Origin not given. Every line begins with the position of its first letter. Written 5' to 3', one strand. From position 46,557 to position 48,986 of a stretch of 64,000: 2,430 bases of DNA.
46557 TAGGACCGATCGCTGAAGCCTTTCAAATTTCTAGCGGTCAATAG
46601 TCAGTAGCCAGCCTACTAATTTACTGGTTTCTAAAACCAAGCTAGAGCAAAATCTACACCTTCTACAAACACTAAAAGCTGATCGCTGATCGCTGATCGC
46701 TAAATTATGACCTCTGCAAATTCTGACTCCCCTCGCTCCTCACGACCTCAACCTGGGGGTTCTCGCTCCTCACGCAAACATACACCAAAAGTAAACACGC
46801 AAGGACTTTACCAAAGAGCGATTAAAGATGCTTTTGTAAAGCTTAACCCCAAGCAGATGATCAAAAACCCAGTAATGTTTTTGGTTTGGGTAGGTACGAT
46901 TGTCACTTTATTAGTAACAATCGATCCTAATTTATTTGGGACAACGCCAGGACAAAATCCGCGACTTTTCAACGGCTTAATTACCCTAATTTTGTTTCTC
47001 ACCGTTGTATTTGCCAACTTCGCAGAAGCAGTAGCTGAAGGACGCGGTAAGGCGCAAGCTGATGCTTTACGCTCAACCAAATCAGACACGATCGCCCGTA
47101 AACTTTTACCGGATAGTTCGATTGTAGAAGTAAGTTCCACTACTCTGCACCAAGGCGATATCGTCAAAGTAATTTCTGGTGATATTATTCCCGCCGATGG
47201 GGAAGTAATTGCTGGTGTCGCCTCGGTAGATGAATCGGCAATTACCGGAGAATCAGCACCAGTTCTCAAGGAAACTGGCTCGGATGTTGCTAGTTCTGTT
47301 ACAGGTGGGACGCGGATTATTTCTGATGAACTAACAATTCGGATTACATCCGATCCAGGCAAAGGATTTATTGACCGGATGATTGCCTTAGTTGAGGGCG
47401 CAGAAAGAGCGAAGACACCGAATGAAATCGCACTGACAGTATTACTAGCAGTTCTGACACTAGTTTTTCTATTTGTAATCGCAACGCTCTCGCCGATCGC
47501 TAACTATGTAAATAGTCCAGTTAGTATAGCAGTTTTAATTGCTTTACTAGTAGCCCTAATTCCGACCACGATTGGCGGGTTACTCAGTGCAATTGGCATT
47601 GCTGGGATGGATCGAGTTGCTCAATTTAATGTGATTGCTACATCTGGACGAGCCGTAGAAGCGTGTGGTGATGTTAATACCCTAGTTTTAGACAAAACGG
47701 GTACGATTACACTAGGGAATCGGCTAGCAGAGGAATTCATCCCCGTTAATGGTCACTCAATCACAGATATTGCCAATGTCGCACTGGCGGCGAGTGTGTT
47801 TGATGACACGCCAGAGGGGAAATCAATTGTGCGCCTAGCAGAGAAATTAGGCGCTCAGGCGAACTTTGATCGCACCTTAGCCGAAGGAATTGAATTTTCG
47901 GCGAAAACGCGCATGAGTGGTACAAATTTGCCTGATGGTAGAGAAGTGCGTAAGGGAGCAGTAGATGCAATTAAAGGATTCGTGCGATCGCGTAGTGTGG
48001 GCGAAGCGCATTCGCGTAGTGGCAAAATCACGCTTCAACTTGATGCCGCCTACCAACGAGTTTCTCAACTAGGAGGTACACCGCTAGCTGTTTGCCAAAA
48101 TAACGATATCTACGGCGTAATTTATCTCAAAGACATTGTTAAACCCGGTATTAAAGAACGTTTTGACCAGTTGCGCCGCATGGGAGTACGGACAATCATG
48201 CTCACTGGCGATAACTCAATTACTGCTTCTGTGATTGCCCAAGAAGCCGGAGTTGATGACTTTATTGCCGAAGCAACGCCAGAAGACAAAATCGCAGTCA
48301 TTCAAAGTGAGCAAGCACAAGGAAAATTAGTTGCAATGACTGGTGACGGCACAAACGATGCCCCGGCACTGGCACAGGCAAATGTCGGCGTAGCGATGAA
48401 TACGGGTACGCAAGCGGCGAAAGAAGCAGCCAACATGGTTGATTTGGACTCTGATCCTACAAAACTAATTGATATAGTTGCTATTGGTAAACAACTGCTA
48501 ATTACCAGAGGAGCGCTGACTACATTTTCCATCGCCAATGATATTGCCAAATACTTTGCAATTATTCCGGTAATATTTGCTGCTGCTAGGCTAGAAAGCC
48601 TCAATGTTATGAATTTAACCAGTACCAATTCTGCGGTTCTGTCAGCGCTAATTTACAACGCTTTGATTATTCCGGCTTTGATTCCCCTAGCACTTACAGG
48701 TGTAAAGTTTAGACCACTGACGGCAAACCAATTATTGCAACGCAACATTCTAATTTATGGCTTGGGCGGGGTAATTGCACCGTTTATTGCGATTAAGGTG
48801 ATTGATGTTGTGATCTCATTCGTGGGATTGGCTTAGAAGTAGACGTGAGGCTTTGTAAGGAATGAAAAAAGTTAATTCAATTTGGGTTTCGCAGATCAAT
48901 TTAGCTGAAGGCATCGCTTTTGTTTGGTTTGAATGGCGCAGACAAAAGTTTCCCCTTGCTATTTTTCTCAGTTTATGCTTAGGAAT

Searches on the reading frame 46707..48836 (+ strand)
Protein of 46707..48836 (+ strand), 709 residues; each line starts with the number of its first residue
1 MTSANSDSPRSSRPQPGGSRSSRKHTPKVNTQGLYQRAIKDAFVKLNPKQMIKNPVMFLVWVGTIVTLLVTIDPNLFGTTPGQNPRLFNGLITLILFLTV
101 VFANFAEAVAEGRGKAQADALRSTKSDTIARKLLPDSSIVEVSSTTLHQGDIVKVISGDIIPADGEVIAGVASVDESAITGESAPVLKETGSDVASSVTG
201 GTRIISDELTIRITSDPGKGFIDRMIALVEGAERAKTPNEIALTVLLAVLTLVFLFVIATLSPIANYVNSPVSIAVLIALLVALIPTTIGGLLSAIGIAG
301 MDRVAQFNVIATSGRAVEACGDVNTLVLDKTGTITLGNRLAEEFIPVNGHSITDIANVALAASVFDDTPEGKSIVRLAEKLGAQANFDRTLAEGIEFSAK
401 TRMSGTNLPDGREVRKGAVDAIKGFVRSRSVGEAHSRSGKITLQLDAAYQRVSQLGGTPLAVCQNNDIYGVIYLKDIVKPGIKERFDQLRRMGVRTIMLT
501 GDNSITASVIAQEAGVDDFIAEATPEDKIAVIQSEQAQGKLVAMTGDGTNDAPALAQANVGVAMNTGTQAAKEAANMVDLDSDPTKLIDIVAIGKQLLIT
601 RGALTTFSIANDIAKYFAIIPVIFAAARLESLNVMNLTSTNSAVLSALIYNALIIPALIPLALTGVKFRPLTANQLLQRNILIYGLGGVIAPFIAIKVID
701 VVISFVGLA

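Call 69: search_protein_families(library=ncbifam, proteins=[window:46707-48836:+], max_evalue=0.00001)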
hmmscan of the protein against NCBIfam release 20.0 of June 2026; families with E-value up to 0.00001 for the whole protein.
window:46707-48836:+ (709 aa): 20 families
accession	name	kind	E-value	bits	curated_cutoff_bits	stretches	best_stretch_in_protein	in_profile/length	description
TIGR01497.1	kdpB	equivalog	0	1187.3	527.9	1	27-703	5-674/675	potassium-transporting ATPase subunit KdpB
NF010609.0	PRK14010.1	equivalog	4.9e-258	857.7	1323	1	26-705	4-671/673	K(+)-transporting ATPase subunit B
TIGR01525.1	ATPase-IB_hvy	subfamily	1.7e-88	297.9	346.25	1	59-648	4-558/560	heavy metal translocating P-type ATPase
TIGR01494.1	ATPase_P-type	subfamily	7.3e-73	245.6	62.3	2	439-632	288-473/478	HAD-IC family P-type ATPase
TIGR01512.1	ATPase-IB2_Cd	subfamily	2.2e-65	221.2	313.5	2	94-342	22-253/494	cadmium family heavy metal-translocating P-type ATPase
TIGR01511.1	ATPase-IB1_Cu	subfamily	2.2e-61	208.4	397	2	452-596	344-484/542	copper-translocating P-type ATPase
NF008262.1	PRK11033.1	equivalog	1.1e-55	189.5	1005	1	98-593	203-673/731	zinc/cadmium/mercury/lead-transporting ATPase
NF033775.1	P_type_ZntA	exception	1.9e-53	181.9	1240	1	96-591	207-672/732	Zn(II)/Cd(II)/Pb(II) translocating P-type ATPase ZntA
TIGR01647.1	ATPase-IIIA_H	equivalog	4.7e-49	167.2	615.5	2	52-522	34-487/755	plasma-membrane proton-efflux P-type ATPase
NF007952.0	PRK10671.1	equivalog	9.5e-49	166.3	1316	1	59-598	259-775/838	copper-exporting P-type ATPase CopA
TIGR01522.1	ATPase-IIA2_Ca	equivalog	2.3e-31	108.4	798.3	2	520-636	568-684/854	calcium-transporting P-type ATPase, PMR1-type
TIGR01517.1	ATPase-IIB_Ca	equivalog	1.6e-30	106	507.05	2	520-598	608-686/882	calcium-translocating P-type ATPase, PMCA-type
TIGR01116.1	ATPase-IIA1_Ca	equivalog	2.9e-30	105.1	703.4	2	447-620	432-624/799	calcium-translocating P-type ATPase, SERCA-type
TIGR01657.1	P-ATPase-V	hypoth_equivalog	4.9e-29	100.5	618.25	2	100-190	200-292/1055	ATP13A2 family polyamine export P-type ATPase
TIGR01106.1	ATPase-IIC_X-K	subfamily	1.1e-28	99.7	946.1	2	49-345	68-365/997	Na,H/K antiporter P-type ATPase subunit alpha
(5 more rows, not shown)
